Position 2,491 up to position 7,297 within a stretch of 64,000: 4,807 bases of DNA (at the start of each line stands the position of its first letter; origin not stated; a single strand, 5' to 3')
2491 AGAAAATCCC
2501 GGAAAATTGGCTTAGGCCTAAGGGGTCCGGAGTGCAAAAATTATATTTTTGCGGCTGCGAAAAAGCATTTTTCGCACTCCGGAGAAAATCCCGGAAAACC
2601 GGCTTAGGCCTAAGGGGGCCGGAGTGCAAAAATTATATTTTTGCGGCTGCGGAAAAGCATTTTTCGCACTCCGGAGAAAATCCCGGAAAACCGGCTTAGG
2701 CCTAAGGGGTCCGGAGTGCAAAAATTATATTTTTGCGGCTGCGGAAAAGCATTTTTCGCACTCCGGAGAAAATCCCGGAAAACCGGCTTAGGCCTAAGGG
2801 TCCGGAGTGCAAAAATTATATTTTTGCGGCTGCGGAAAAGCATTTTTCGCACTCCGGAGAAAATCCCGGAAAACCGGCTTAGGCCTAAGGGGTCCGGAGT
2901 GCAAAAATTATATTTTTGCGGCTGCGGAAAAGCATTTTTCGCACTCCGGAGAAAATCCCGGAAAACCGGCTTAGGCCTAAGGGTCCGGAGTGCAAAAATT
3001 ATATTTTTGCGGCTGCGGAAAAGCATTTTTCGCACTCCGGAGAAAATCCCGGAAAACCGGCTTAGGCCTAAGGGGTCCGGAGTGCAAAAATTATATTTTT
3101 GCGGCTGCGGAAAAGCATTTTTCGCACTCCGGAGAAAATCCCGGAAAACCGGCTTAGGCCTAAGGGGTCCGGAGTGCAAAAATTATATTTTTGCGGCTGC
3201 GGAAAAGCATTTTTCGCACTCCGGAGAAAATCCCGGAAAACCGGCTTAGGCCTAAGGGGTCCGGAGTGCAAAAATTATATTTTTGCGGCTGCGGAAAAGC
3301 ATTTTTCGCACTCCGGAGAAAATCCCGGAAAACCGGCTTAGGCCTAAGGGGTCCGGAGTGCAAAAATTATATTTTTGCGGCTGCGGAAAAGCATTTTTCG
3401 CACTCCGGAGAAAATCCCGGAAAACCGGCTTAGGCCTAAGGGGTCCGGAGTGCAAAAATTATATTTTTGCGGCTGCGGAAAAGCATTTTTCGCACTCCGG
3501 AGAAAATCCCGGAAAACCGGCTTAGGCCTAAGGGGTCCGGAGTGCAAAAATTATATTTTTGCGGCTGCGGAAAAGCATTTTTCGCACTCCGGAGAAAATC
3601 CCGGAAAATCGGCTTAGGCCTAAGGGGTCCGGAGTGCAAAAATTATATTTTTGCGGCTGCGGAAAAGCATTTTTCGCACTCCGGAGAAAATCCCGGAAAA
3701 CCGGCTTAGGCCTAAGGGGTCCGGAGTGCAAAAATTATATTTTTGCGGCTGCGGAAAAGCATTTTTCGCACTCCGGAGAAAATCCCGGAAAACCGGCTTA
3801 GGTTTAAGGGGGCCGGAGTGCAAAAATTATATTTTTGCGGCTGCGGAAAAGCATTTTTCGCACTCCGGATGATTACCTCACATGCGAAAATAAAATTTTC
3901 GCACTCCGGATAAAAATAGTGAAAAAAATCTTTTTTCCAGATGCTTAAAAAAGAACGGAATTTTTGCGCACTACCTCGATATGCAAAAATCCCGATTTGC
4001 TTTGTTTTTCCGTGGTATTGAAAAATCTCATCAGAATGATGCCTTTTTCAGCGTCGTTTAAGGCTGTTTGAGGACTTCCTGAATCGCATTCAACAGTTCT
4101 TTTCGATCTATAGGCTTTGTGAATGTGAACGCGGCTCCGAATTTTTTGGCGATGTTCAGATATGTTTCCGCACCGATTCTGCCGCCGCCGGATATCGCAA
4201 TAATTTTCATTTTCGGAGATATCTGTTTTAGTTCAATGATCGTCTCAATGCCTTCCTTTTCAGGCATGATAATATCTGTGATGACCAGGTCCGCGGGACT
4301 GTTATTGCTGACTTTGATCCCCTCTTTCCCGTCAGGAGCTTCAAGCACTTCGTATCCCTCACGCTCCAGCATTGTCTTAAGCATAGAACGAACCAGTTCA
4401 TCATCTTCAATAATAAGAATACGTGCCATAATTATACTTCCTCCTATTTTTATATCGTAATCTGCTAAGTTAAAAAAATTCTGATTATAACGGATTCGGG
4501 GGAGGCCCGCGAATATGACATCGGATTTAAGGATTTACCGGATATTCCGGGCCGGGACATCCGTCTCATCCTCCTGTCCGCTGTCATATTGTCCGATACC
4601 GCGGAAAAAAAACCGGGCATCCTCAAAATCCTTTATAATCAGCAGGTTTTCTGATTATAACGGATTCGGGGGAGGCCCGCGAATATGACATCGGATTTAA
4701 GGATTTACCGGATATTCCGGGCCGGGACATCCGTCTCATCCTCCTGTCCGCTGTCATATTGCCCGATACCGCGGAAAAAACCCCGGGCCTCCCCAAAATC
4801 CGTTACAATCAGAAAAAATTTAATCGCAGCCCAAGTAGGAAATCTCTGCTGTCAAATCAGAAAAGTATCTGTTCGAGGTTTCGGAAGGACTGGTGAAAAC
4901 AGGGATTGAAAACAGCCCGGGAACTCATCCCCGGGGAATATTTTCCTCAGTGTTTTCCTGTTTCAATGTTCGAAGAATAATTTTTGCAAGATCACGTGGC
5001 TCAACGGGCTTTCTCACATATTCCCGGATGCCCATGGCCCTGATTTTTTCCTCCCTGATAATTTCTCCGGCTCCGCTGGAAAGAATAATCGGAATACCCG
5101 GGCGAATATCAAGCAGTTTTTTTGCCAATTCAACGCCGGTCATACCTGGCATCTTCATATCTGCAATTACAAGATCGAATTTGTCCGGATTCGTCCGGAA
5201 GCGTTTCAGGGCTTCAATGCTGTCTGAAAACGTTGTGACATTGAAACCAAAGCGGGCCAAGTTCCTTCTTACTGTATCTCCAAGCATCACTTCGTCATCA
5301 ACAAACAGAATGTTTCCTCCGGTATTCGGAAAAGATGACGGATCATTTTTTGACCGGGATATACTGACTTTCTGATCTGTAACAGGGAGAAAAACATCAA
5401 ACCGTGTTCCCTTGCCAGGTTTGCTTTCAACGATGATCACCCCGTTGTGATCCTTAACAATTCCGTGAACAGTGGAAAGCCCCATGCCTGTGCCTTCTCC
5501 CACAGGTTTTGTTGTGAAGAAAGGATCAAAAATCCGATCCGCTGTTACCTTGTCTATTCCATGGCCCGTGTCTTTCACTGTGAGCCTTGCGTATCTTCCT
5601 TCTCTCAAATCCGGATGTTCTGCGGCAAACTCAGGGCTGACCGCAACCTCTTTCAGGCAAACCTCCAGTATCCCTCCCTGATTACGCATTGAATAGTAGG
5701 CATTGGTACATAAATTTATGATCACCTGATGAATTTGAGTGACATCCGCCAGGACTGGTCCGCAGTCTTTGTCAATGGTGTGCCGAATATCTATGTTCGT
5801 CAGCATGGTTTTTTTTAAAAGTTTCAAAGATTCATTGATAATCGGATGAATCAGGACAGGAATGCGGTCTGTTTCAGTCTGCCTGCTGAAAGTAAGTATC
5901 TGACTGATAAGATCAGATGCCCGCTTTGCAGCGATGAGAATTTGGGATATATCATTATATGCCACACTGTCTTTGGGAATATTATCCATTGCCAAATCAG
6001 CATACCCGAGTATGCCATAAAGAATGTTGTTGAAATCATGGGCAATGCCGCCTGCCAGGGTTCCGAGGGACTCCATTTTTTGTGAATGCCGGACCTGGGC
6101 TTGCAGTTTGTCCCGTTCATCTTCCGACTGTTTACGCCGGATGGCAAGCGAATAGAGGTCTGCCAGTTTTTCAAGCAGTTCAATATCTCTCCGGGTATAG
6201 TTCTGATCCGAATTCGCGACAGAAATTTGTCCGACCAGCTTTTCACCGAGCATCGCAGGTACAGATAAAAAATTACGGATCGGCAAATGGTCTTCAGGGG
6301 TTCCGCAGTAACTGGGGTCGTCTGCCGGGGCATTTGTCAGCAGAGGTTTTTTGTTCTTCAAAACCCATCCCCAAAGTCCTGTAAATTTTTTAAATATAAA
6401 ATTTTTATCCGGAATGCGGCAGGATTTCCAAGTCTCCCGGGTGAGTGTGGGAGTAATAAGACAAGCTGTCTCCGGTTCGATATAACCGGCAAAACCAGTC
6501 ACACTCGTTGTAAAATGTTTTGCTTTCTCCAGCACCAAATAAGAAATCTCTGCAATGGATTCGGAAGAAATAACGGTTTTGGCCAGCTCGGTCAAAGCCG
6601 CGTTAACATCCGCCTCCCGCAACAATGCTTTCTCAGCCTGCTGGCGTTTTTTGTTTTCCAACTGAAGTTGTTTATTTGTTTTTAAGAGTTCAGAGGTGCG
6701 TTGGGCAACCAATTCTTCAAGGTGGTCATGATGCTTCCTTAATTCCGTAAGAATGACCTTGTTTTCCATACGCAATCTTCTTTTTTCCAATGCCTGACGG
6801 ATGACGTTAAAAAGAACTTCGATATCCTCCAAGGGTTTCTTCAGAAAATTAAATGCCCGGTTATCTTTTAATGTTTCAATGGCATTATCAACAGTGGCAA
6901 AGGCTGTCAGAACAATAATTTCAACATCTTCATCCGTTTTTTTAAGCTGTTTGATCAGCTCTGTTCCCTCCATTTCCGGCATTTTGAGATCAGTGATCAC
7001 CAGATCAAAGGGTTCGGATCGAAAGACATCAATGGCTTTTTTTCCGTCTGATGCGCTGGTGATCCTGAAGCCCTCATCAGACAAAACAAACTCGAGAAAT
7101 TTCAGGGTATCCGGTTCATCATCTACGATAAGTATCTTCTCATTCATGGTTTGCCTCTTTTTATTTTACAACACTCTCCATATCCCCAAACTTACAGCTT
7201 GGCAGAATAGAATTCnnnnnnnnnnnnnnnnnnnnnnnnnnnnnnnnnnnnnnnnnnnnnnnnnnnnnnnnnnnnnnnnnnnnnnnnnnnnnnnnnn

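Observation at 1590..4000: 92-bp hairpin-unit tandem array (~25 copies) with higher-order structure and an internal mini-insertion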

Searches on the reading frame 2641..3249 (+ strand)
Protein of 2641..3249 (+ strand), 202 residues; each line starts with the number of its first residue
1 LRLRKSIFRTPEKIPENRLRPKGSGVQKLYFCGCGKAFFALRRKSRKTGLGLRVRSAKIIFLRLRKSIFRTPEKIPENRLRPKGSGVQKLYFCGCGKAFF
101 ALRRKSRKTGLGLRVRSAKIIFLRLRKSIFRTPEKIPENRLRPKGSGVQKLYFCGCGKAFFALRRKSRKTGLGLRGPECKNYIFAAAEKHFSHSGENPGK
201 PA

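Call 76: find_homologous_proteins(query=window:2641-3249:+, max_evalue=0.001)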
Query window:2641-3249:+ (202 aa): 9 proteins with E <= 0.001 among 8000 candidates.
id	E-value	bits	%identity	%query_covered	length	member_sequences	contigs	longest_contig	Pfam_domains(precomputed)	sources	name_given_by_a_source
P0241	2.7e-89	316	47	99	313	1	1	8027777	PF18596.7,PF24300.1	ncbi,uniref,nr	ncbi:Uncharacterized protein dnm_062270 [Desulfonema magnum]|uniref:Uncharacterized protein n=1 Tax=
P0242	3.5e-46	175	47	57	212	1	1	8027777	-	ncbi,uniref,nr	ncbi:hypothetical protein [Desulfonema magnum]|uniref:hypothetical protein n=1 Tax=Desulfonema magnu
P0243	1.6e-31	127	50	56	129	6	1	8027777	-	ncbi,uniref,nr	ncbi:Uncharacterized protein dnm_006800 [Desulfonema magnum]|uniref:Uncharacterized protein n=1 Tax=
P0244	1.2e-26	111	36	81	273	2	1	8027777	-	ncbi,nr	ncbi:hypothetical protein [Desulfonema magnum]|nr:hypothetical protein [Desulfonema magnum]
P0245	1.8e-17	81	57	47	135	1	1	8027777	-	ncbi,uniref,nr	ncbi:hypothetical protein [Desulfonema magnum]|uniref:hypothetical protein n=1 Tax=Desulfonema magnu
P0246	4.8e-17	80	58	26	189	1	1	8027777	-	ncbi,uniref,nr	ncbi:Uncharacterized protein dnm_033590 [Desulfonema magnum]|uniref:Uncharacterized protein n=1 Tax=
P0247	9.4e-13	66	52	47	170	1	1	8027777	-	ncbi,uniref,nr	ncbi:Uncharacterized protein dnm_054360 [Desulfonema magnum]|uniref:Uncharacterized protein n=1 Tax=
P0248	1.0e-11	63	37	67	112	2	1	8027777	-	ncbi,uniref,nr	ncbi:Uncharacterized protein dnm_092240 [Desulfonema magnum]|uniref:Uncharacterized protein n=1 Tax=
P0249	6.8e-6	44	39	50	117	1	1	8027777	-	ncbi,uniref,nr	ncbi:Uncharacterized protein dnm_092210 [Desulfonema magnum]|uniref:Uncharacterized protein n=1 Tax=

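Call 77: find_encoding_contigs(protein=P0241, flank=10000, max_places=3)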
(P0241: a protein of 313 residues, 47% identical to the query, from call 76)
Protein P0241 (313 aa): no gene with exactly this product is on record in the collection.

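Call 78: find_encoding_contigs(protein=P0242, flank=10000, max_places=3)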
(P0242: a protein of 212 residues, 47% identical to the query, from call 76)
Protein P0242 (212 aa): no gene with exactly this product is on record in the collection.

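Call 79: find_encoding_contigs(protein=P0243, flank=10000, max_places=8)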
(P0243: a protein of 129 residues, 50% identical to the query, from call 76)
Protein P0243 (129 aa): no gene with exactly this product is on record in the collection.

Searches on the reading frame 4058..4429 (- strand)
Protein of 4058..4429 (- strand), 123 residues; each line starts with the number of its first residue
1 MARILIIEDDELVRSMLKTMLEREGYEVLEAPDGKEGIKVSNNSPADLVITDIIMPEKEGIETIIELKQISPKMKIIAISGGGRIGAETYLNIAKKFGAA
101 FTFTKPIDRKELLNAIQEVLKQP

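Call 9: find_encoding_contigs(protein=window:4058-4429:-, flank=6000, max_places=10)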
Protein window:4058-4429:- (123 aa): no gene with exactly this product is on record in the collection.

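Call 22: search_protein_families(library=pfam, proteins=[window:4058-4429:-])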
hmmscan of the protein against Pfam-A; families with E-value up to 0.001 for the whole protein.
window:4058-4429:- (123 aa): 1 family
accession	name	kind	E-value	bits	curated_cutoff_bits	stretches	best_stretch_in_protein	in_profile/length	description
PF00072.30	Response_reg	-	5.5e-25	88.1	30.2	1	4-117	1-111/111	Response regulator receiver domain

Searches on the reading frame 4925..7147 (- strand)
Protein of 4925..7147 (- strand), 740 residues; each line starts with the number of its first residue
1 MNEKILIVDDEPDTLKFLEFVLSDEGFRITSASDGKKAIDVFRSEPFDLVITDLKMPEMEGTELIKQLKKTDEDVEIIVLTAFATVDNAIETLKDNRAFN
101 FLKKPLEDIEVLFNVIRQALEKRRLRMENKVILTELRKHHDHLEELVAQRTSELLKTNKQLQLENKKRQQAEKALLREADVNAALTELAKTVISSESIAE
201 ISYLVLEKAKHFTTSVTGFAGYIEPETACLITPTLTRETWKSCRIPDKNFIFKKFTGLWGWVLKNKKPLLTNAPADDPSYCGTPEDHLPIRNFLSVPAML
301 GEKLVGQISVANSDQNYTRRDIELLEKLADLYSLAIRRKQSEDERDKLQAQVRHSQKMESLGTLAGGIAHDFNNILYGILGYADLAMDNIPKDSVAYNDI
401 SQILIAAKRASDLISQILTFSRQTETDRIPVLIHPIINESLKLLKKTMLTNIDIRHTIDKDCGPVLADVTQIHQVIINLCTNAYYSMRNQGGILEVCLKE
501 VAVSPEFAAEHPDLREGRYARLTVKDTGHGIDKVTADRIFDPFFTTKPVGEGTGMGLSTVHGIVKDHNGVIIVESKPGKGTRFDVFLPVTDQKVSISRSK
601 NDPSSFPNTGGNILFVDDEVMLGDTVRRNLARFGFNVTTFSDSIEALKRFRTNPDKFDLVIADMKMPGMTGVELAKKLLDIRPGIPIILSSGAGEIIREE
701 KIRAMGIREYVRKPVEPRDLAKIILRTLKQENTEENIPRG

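Call 22: search_protein_families(library=pfam, proteins=[window:4925-7147:-])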
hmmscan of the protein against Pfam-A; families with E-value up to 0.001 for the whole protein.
window:4925-7147:- (740 aa): 5 families
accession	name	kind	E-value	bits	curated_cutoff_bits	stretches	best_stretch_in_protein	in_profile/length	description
PF00072.30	Response_reg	-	1.1e-47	161.2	30.2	2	5-110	1-105/111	Response regulator receiver domain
PF02518.31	HATPase_c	-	3.5e-21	76.1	26.4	1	468-590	2-110/111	Histidine kinase-, DNA gyrase B-, and HSP90-like ATPase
PF13185.12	GAF_2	-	4.4e-20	72.7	28.6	1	196-336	2-135/136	GAF domain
PF00512.31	HisKA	-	3e-10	40.5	26.9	1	361-424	2-64/66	His Kinase A (phospho-acceptor) domain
PF01590.32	GAF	-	6e-10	40.2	22.4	1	256-336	53-133/133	GAF domain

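Call 69: find_encoding_contigs(protein=window:4925-7147:-, flank=6000, max_places=5)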
Protein window:4925-7147:- (740 aa): no gene with exactly this product is on record in the collection.
